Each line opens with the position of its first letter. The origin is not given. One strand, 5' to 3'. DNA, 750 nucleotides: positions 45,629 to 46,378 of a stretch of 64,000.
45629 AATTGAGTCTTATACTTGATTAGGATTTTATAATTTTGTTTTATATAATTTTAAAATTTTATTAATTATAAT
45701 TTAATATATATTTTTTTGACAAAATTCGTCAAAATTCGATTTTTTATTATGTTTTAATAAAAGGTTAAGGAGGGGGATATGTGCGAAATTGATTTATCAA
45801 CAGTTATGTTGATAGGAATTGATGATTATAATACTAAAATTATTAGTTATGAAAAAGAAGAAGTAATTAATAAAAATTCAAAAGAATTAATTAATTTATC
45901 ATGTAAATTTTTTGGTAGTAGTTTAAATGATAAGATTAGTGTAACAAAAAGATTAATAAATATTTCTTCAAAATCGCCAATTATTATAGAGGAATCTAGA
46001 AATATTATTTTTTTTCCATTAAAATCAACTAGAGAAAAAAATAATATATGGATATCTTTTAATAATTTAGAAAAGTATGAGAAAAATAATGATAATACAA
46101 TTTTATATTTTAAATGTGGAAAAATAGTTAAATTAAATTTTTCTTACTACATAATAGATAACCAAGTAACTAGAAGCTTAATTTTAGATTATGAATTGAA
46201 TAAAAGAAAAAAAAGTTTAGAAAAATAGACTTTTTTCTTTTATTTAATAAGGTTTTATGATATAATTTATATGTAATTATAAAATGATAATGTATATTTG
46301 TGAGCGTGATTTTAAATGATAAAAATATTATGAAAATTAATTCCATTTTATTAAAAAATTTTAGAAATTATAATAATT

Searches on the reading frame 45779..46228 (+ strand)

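Call 38: search_protein_families(library=pfam, proteins=[window:45779-46228:+], max_evalue=0.0001)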
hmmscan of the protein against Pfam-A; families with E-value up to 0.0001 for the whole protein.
window:45779-46228:+ (149 aa): 1 family
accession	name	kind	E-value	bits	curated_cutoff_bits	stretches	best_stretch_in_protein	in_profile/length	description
PF06338.17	ComK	-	1.2e-30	106.7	22.3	1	4-144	6-151/152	ComK protein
